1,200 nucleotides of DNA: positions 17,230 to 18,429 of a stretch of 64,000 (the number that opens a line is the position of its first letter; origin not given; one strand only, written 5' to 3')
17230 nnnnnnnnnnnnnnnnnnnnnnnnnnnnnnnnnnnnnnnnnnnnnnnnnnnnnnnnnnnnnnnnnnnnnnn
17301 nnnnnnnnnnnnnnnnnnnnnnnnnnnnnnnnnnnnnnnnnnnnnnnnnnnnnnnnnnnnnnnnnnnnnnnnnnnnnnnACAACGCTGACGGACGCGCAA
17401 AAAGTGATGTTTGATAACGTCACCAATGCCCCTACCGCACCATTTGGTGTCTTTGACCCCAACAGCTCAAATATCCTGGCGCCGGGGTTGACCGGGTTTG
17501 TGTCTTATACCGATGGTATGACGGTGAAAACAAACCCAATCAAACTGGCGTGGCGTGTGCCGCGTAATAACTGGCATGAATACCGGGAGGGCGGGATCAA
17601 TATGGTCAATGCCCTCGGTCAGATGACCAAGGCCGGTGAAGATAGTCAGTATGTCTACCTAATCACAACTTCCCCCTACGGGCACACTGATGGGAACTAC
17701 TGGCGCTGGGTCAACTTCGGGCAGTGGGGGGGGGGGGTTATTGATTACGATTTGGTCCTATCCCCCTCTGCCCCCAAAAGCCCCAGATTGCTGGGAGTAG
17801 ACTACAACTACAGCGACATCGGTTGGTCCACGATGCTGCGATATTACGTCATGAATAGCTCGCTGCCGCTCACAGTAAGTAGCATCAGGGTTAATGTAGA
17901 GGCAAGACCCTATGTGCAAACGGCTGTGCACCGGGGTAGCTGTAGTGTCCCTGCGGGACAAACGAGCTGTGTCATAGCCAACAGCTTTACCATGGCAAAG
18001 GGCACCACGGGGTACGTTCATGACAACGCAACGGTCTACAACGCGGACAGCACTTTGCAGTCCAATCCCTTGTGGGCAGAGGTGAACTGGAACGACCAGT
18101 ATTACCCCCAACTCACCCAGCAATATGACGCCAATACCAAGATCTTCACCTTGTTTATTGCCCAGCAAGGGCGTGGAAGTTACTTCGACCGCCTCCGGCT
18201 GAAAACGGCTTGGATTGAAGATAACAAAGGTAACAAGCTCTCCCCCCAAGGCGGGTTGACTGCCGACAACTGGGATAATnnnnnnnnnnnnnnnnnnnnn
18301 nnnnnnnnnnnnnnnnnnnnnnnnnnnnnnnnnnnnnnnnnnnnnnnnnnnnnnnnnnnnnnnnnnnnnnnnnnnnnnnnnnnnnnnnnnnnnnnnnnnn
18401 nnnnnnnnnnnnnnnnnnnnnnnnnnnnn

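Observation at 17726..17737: Long poly-G tracts (G12 in adhesin A, G10 in an ICE gene) are candidate phase-variation switches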

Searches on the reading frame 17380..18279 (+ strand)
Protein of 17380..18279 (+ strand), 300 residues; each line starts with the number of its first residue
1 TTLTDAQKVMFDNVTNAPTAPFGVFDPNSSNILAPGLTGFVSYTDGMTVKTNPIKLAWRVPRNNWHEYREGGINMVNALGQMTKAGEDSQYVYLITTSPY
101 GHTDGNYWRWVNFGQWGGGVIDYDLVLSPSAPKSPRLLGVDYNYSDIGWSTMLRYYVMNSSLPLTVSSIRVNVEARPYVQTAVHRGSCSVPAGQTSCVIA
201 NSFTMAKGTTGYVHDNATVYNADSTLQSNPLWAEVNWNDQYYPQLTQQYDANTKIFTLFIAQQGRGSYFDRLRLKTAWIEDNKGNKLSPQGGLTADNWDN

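Call 32: search_dna_similar(query=window:17380-18279:+, collection=plasmids, mode=protein, rows=spread, max_rows=40)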
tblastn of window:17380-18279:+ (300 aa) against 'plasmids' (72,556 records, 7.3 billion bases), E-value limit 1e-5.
Records with a match: 2697; places in all: 5789; records where one place covers at least 80% of the query: 2584.
Best place of each record, by identity: >=99% 7; 90-95% 4; 80-90% 13; 60-80% 550; <60% 2123.
By first word of the organism name: Klebsiella 780; Escherichia 687; Salmonella 546; Enterobacter 320; Citrobacter 117; Vibrio 41; Providencia 34; Raoultella 30; Aeromonas 27; Pseudomonas 18; and 26 more.
By predicted mobility (MOB-suite, as given by PLSDB): conjugative 2397; non-mobilizable 249; mobilizable 51.
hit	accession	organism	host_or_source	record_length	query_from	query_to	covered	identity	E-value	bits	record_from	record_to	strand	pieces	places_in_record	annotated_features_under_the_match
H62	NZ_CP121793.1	Aeromonas caviae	Homo sapiens,plasma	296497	1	300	100%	100.0%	0e+0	632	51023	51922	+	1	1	Ig-like domain-containing protein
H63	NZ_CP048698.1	Enterobacter hormaechei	surface water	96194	3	300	99%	79.2%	3e-167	521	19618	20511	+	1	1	Ig-like domain-containing protein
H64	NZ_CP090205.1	Klebsiella pneumoniae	Homo sapiens,sputum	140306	3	300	99%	79.2%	3e-167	521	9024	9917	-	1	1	Ig-like domain-containing protein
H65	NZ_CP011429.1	Salmonella enterica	Homo sapiens,blood,blood-culture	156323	3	300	99%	79.2%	3e-167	521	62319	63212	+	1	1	Ig-like domain-containing protein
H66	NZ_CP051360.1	Salmonella enterica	swine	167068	3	300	99%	79.2%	3e-167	521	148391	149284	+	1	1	Ig-like domain-containing protein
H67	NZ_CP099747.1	Klebsiella pneumoniae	Homo sapiens,sputum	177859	3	300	99%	79.2%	3e-167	521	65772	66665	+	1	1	Ig-like domain-containing protein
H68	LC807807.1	Escherichia coli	Bacteria,feces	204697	3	300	99%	79.2%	3e-167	521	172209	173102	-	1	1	hypothetical protein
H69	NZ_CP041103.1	Klebsiella pneumoniae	Swine,Rectal swab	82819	3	300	99%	79.2%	6e-167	520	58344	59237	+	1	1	Ig-like domain-containing protein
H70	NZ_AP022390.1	Citrobacter portucalensis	-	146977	3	229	76%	80.2%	3e-123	394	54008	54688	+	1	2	none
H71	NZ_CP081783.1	Escherichia coli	-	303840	7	297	97%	35.5%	5e-45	170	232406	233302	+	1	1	Ig-like domain-containing protein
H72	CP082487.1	Salmonella enterica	Animal-Turkey-Young Turkey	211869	7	297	97%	35.5%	5e-45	170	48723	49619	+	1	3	Ig-like domain repeat protein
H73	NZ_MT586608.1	Escherichia coli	-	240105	7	297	97%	35.5%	5e-45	170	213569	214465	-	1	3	Ig-like domain-containing protein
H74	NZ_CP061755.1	Escherichia coli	Bos taurus,Isolate,beef trimmings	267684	7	297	97%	35.0%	5e-45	170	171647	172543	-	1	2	Ig-like domain repeat protein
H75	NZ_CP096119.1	Salmonella enterica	broiler chickens,mixed culture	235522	6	291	95%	35.1%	3e-52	191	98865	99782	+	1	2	Ig-like domain-containing protein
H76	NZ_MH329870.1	Escherichia coli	-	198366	6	291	95%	35.1%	4e-52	190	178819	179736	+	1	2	Ig-like domain-containing protein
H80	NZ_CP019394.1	Escherichia coli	Homo sapiens,urine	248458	6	291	95%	35.1%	4e-52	190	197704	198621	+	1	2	Ig-like domain-containing protein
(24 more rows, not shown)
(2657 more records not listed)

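Call 33: get_annotated_region(hit=H65, flank=1500)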
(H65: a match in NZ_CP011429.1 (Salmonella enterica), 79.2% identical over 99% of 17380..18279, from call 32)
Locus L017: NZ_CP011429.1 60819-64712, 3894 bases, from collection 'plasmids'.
description: Salmonella enterica subsp. enterica serovar Typhimurium strain YU39 isolate YUHS 05-78 plasmid pYU39_IncA/C, complete sequence
organism: Salmonella enterica (NCBI taxid 90371)
taxonomy: Bacteria; Pseudomonadota; Gammaproteobacteria; Enterobacterales; Enterobacteriaceae; Salmonella; Salmonella enterica
host: -; source: Homo sapiens,blood,blood-culture; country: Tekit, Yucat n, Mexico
typing (MOB-suite, as given by PLSDB): conjugative; replicon IncC; relaxase MOBH,MOBH; mating-pair formation MPF_F
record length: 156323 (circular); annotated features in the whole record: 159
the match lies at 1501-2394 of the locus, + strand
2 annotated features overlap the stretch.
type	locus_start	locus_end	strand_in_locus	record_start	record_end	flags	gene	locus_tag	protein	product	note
CDS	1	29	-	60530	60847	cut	sugE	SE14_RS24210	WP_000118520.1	quaternary ammonium compound efflux SMR transporter SugE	-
CDS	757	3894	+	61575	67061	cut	-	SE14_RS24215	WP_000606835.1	Ig-like domain-containing protein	-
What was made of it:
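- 16630..22128 (+): Gene for the giant secreted Ig-like ('Big') protein, a homologue of orf1832 of IncA/C plasmids. The annotated start in relatives is at 16642. Domains are a signal peptide, DUF4165, Big_3_2, Big_3_3 and PKD. IncC orthologue at 79% aa identity in calls 32-33.
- On Plasmid Big proteins (RSP / orf1832 family): 79% aa identity over 298 of 300 residues to IncC plasmids (calls 32, 33).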

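Call 34: get_annotated_region(hit=H70, flank=1500)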
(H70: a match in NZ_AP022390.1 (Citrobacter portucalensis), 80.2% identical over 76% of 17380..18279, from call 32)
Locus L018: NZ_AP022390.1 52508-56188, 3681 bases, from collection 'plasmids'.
description: Citrobacter portucalensis strain STW0522-26 plasmid pSTW0522-26-1, complete sequence
organism: Citrobacter portucalensis (NCBI taxid 1639133)
taxonomy: Bacteria; Pseudomonadota; Gammaproteobacteria; Enterobacterales; Enterobacteriaceae; Citrobacter; Citrobacter portucalensis
host: -; source: -; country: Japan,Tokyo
typing (MOB-suite, as given by PLSDB): conjugative; replicon IncC; relaxase MOBH,MOBH; mating-pair formation MPF_F
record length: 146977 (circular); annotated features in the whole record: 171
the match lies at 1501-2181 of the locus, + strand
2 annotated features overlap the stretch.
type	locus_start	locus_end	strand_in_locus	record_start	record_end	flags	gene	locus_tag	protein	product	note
CDS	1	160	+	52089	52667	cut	traV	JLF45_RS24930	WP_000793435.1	type IV conjugative transfer system lipoprotein TraV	-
CDS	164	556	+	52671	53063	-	traA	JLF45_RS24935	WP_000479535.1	TraA family conjugative transfer protein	-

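Call 35: get_annotated_region(hit=H80, flank=1500)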
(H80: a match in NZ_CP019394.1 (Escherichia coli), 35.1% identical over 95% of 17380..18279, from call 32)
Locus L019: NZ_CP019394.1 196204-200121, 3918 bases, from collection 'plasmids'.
description: Escherichia coli strain XH992 plasmid pXH992_1, complete sequence
organism: Escherichia coli (NCBI taxid 562)
taxonomy: Bacteria; Pseudomonadota; Gammaproteobacteria; Enterobacterales; Enterobacteriaceae; Escherichia; Escherichia coli
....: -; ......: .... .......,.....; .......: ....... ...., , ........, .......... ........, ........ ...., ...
typing (MOB-suite, as given by PLSDB): conjugative; replicon IncHI2A,rep_cluster_1088; relaxase MOBH; mating-pair formation MPF_F
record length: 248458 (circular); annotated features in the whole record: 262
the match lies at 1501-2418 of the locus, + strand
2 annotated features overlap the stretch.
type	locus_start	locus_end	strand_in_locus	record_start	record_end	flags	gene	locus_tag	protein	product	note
CDS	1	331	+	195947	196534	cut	-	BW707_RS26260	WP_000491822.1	hypothetical protein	-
CDS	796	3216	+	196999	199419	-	-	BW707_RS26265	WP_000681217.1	Ig-like domain-containing protein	-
